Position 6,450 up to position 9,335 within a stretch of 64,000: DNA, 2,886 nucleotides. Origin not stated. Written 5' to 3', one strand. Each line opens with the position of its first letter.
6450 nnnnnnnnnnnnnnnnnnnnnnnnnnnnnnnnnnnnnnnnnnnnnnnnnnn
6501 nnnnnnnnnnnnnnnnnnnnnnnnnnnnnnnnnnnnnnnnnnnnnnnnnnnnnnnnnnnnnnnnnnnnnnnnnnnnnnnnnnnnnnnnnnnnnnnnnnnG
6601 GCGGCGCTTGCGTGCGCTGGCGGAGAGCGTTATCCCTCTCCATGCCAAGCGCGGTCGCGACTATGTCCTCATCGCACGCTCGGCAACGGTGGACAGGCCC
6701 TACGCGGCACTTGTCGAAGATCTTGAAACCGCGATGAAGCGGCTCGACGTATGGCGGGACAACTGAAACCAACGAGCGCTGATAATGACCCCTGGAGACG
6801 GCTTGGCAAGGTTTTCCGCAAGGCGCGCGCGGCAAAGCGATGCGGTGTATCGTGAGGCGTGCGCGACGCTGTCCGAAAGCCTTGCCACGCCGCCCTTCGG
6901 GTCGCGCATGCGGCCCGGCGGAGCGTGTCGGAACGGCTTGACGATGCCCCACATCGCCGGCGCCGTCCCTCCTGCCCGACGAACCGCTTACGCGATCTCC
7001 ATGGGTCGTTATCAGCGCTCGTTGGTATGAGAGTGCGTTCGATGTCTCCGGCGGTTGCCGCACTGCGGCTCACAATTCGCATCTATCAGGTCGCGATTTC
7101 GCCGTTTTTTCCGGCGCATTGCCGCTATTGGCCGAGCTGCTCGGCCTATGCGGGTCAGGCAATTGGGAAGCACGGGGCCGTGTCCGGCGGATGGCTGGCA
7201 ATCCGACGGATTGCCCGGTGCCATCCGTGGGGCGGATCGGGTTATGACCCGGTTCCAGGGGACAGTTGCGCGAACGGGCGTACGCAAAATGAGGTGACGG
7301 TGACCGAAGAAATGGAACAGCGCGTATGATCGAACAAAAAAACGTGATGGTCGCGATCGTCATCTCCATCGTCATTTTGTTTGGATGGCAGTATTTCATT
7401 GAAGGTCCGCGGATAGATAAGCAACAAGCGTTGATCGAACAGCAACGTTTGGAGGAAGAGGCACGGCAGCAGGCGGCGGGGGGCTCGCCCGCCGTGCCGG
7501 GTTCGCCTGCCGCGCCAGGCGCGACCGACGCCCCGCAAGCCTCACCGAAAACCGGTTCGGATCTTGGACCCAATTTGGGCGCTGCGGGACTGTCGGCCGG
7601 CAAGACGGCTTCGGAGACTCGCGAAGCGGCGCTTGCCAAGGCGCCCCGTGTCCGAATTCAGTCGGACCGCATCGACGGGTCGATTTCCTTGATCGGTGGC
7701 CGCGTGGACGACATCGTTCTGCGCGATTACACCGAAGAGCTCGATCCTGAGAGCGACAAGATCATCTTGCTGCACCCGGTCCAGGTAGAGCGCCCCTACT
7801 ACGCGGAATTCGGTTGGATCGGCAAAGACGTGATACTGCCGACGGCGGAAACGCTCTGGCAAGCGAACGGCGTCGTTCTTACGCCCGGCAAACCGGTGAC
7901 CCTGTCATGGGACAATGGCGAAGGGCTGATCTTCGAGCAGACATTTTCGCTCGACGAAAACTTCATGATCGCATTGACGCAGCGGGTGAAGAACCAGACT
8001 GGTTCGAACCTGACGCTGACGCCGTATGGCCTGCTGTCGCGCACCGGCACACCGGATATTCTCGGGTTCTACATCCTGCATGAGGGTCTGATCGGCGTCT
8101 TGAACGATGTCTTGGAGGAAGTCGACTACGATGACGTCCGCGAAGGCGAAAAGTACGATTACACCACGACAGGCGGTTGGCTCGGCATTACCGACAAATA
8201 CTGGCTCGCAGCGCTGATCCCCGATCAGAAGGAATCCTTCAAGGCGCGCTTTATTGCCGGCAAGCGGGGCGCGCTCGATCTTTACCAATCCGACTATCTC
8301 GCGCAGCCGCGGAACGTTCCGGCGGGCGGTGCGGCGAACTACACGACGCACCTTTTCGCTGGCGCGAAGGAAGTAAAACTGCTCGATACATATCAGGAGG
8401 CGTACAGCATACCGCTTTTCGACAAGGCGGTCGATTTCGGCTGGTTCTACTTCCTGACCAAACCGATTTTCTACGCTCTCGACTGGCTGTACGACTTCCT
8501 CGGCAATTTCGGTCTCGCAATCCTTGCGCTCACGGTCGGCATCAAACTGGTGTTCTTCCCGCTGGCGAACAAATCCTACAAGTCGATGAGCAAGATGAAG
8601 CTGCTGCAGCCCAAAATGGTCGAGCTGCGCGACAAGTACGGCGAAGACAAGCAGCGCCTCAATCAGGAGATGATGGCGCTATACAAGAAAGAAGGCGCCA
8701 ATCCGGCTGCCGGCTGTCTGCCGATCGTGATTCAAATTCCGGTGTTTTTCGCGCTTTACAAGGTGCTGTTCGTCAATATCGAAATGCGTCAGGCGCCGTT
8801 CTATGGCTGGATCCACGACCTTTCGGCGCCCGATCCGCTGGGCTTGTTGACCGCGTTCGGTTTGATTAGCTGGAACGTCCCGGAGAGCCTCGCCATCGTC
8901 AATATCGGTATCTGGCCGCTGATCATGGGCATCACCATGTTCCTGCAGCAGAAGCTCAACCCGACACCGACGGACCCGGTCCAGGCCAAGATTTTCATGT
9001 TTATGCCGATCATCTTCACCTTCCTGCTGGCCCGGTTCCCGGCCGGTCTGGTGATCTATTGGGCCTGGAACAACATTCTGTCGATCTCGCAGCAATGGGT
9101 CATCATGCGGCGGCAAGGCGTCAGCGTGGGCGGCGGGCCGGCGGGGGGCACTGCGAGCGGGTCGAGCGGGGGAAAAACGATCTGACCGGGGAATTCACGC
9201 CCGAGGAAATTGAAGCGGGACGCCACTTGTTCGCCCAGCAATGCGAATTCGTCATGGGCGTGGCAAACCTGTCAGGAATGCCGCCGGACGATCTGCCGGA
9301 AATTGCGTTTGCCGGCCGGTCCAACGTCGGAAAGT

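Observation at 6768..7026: Second, oppositely oriented copy of the structured element splits the conserved rnpA-yidD junction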

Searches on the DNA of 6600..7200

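Call 8: search_rna_families(source=window, start=6600, end=7200, threshold=evalue, max_evalue=10)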
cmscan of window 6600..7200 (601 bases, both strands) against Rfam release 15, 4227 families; matches with E-value up to 10: 8.
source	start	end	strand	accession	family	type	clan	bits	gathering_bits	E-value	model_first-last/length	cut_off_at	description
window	6762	7032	+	RF04104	MIR918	Gene; miRNA;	-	22.7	268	0.085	1-265/265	no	MIR918 microRNA precursor family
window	6762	7032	-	RF04104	MIR918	Gene; miRNA;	-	21.9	268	0.13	1-265/265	no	MIR918 microRNA precursor family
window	6766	7028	+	RF04159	MIR1437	Gene; miRNA;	-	19.7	168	0.73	1-192/192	no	MIR1437 microRNA precursor family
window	6689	6771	-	RF02507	Atu_Ti3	Gene; sRNA;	-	16.6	50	1.2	1-89/89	no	Rhizobiales sRNA Atu_Ti3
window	6778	6802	+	RF00282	SNORD48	Gene; snRNA; snoRNA; CD-box;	-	13.5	36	2.9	1-63/63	no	Small nucleolar RNA SNORD48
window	6764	6784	+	RF01136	sR28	Gene; snRNA; snoRNA; CD-box;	-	12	39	1.5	35-55/55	no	Small nucleolar RNA sR28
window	6600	6714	-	RF01756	rne-II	Cis-reg;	-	11.5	50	1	1-237/287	3'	rne-II RNA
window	6877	6919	-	RF02243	Xoo8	Gene; sRNA;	-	8.8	90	5.6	1-323/323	no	Proteobacterial sRNA Xoo8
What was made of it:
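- On Any curated structured RNA family (Rfam 15): The best hits over the element are plant miRNA-precursor models at 20-23 bits against gathering scores of 168-268 (call 8).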

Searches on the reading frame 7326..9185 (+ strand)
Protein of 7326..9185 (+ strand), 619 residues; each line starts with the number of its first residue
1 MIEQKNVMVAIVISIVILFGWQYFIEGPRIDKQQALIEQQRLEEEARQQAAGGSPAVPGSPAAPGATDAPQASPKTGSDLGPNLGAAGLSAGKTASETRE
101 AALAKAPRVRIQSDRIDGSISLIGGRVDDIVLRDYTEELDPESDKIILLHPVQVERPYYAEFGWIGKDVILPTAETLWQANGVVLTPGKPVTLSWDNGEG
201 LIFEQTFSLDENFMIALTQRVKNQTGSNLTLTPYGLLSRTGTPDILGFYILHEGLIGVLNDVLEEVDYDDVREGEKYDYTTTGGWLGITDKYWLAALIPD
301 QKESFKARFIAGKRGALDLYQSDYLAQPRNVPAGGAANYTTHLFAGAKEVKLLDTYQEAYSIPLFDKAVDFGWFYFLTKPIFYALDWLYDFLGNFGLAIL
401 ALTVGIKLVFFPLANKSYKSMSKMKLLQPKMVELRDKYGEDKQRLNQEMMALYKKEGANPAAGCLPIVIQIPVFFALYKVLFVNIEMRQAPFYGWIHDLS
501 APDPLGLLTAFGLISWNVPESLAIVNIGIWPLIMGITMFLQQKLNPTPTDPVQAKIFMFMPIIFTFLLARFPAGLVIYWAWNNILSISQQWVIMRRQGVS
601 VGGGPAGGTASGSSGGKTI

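Call 14: find_encoding_contigs(protein=window:7326-9185:+, flank=10000, max_places=10)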
Protein window:7326-9185:+ (619 aa): 6 contigs read that carry it; 4 places shown.
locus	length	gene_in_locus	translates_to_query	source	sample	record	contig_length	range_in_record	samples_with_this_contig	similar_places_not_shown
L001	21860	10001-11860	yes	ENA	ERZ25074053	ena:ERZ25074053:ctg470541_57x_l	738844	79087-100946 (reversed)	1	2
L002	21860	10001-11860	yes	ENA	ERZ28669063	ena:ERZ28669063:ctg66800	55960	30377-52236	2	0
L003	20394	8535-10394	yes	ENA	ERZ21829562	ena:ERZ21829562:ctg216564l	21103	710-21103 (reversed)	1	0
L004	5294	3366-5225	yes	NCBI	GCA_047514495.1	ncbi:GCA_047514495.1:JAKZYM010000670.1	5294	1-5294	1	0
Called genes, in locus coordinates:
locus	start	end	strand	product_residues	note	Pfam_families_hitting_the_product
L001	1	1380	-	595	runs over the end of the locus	PF14236:DruA, PF13808:DDE_Tnp_1_assoc, PF01609:DDE_Tnp_1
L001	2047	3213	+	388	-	-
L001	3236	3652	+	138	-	PF16156:DUF4864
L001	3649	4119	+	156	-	PF00156:Pribosyltran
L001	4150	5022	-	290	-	PF02569:Pantoate_ligase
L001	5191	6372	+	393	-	PF17785:PUA_3, PF10672:Methyltrans_SAM, PF03602:Cons_hypoth95, PF05175:MTS (weak), PF13847:Methyltransf_31, PF13649:Methyltransf_25 (weak)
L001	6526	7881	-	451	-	PF00512:HisKA (faint), PF02518:HATPase_c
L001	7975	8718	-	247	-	PF09335:VTT_dom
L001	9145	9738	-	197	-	-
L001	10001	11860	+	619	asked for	PF14849:YidC_periplas, PF02096:60KD_IMP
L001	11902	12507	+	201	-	PF00009:GTP_EFTU (faint), PF00350:Dynamin_N (faint), PF01926:MMR_HSR1, PF02421:FeoB_N, PF03193:RsgA_GTPase (faint)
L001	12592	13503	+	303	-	PF00696:AA_kinase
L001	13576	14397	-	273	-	PF10098:DUF2336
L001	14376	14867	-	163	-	PF02985:HEAT (faint)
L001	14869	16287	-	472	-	PF13426:PAS_9 (weak), PF13492:GAF_3, PF00990:GGDEF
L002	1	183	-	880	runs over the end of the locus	PF03050:DDE_Tnp_IS66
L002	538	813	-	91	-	PF01609:DDE_Tnp_1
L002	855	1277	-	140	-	PF13340:DUF4096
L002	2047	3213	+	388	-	-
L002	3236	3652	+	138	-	PF16156:DUF4864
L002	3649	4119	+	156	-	PF00156:Pribosyltran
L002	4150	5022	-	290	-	PF02569:Pantoate_ligase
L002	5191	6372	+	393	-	PF17785:PUA_3, PF10672:Methyltrans_SAM, PF03602:Cons_hypoth95, PF05175:MTS (weak), PF13847:Methyltransf_31, PF13649:Methyltransf_25 (weak)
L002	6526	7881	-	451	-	PF00512:HisKA (faint), PF02518:HATPase_c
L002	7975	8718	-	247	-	PF09335:VTT_dom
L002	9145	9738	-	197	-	-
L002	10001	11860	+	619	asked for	PF14849:YidC_periplas, PF02096:60KD_IMP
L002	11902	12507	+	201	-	PF00009:GTP_EFTU (faint), PF00350:Dynamin_N (faint), PF01926:MMR_HSR1, PF02421:FeoB_N, PF03193:RsgA_GTPase (faint)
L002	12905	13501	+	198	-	PF00696:AA_kinase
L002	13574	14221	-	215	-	PF10098:DUF2336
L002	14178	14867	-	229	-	PF10098:DUF2336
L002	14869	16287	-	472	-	PF13426:PAS_9 (weak), PF13492:GAF_3, PF00990:GGDEF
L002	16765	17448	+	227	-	PF00702:Hydrolase, PF13419:HAD_2, PF13242:Hydrolase_like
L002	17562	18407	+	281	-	PF14805:THDPS_N_2, PF25084:LbH_EIF2B (weak), PF00132:Hexapep (weak), PF14602:Hexapep_2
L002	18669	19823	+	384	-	PF01546:Peptidase_M20, PF07687:M20_dimer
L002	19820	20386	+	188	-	-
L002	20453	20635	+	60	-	-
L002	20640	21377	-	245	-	PF01416:PseudoU_synth_1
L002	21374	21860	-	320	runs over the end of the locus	PF00551:Formyl_trans_N, PF02911:Formyl_trans_C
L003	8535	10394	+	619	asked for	PF14849:YidC_periplas, PF02096:60KD_IMP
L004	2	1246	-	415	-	?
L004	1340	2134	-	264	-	PF09335:VTT_dom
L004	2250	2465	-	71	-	-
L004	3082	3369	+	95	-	PF01809:YidD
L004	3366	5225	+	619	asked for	PF14849:YidC_periplas, PF02096:60KD_IMP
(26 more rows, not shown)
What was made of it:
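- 7042..7329 (+): yidD, with its conserved start at ATG 7042 (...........). NCBI MAG gene call L004 3082-3369, 95 aa, PF01809 (call 14).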

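Call 18: find_related_loci(query=window:7326-9185:+, collection=metagenome_contigs, flank=10000)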
Query window:7326-9185:+ (619 aa) in metagenome_contigs; peptide patterns used: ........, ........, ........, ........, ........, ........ (x = any residue, [..] = any of these).
600 stretches matched a pattern (row limit reached: there are more); 589 encode a relative of the query (tblastn E <= 1e-3); the best 80 are kept; 80 distinct loci.
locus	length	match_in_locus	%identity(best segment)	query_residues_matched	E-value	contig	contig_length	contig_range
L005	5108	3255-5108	73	1-617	0e+0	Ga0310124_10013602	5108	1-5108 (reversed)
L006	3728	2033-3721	77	1-568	0e+0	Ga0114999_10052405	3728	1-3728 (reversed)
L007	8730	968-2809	66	1-612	0e+0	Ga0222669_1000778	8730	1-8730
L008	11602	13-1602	70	81-612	0e+0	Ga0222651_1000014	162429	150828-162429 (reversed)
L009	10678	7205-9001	60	1-601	0e+0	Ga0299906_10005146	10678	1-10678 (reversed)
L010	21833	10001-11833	58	3-614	0e+0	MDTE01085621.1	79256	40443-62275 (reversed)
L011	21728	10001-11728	58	1-600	0e+0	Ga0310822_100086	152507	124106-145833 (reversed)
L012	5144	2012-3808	56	3-602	0e+0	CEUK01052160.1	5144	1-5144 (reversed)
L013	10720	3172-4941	57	1-609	0e+0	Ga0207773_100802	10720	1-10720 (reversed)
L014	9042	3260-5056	57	2-604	0e+0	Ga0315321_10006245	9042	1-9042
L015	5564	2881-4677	56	2-616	0e+0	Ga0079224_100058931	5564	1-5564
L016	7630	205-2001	57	2-604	0e+0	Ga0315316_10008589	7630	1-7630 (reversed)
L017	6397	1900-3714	57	1-603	0e+0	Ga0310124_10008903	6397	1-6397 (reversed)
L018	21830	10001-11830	55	2-617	0e+0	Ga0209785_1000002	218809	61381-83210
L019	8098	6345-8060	57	1-595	0e+0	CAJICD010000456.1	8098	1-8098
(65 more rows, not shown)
